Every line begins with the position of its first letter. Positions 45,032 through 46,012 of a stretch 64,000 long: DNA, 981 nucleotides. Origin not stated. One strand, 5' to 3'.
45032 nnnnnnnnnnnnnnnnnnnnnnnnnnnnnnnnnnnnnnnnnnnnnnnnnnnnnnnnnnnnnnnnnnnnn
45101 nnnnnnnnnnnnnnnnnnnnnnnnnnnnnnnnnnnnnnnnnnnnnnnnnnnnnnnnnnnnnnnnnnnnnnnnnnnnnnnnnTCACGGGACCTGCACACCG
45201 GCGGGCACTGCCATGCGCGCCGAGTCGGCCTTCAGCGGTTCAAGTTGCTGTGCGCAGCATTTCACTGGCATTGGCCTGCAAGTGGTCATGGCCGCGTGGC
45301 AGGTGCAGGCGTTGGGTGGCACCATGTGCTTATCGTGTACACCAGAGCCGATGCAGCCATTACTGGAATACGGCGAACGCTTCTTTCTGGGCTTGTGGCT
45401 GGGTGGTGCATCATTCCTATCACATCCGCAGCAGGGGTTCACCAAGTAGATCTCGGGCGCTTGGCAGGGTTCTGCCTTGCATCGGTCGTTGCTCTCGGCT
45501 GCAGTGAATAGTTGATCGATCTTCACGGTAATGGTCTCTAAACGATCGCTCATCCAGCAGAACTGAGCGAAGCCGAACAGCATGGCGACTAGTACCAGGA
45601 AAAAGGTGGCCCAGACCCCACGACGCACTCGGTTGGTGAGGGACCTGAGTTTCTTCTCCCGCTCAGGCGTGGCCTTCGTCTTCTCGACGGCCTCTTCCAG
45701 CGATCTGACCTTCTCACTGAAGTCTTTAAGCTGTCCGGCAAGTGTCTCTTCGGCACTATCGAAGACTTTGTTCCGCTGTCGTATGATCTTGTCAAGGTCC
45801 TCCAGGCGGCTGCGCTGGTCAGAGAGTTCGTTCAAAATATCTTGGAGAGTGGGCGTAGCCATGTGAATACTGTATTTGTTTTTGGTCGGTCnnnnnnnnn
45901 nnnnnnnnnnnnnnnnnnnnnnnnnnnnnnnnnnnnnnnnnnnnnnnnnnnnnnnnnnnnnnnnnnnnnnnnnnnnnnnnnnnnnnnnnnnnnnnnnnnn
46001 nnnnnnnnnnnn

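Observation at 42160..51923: Seven-gene membrane-centred module: KAP/PifA-type giant NTPase, patatin phospholipase and five small TM or secreted proteins (candidate undescribed defence system)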

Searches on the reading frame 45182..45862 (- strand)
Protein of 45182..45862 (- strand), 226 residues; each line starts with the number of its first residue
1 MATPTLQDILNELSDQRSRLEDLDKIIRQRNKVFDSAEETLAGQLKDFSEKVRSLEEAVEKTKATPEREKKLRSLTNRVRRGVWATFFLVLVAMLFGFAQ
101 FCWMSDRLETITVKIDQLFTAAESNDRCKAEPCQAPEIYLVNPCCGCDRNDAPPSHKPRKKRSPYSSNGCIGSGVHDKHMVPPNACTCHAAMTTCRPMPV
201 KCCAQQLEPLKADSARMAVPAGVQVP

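Call 5: search_protein_families(library=pfam, proteins=[window:45182-45862:-], max_evalue=0.1)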
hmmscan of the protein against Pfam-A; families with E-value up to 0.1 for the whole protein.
window:45182-45862:- (226 aa): 2 families
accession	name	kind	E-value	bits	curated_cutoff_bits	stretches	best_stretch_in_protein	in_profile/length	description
PF11026.13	DUF2721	-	0.0027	18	28.3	1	43-108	20-89/129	Protein of unknown function (DUF2721)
PF20990.2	DUF2207_C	-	0.012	15.8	33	1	16-99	74-158/247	Predicted membrane protein (DUF2207) C-terminal domain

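Call 6: search_protein_families(library=padloc, proteins=[window:45182-45862:-], max_evalue=0.1)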
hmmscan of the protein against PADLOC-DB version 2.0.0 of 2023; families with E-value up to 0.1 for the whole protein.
window:45182-45862:- (226 aa): 6 families
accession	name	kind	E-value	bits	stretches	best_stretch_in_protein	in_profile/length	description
PDLC02741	PbeC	-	0.013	12.1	1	11-79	208-276/644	PbeC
PDLC02726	PbeC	-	0.021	11.2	1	11-82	200-277/637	PbeC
PDLC00605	ZorA1|ZorA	-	0.024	11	1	11-68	642-696/700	MotA/ExbB/TolQ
PDLC03861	LmuB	-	0.029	10.3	1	12-82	560-630/1213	-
PDLC00821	Cyclase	-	0.034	10.7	1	13-65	23-75/434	oligonucleotide-cyclase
PDLC00600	ZorA1|ZorA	-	0.045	10.3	1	6-61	603-655/677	MotA/ExbB/TolQ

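Call 7: search_protein_families(library=ncbifam, proteins=[window:45182-45862:-], max_evalue=0.1)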
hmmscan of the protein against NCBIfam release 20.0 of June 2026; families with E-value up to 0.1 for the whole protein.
window:45182-45862:- (226 aa): 6 families
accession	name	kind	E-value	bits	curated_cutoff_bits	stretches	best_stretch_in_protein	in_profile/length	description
NF002572.0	PRK02224.1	equivalog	0.0024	16.2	1087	1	6-81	372-444/888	DNA double-strand break repair ATPase Rad50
TIGR04527.1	mycoplas_twoTM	subfamily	0.019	14.7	125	1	10-74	106-182/248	MG_279/MG_280 family protein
TIGR04211.1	SH3_and_anchor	equivalog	0.043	13.4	65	1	2-79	60-137/198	TIGR04211 family SH3 domain-containing protein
NF045487.1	ASRP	equivalog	0.044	12.4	300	1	6-79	192-258/593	archaea-specific SMC-related protein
NF006015.0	PRK08154.1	subfamily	0.05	12.7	204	1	8-68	251-311/314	anaerobic benzoate catabolism transcriptional regulator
NF003413.0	PRK04778.1-7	equivalog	0.083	11.3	556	1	6-66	119-179/564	septation ring formation regulator EzrA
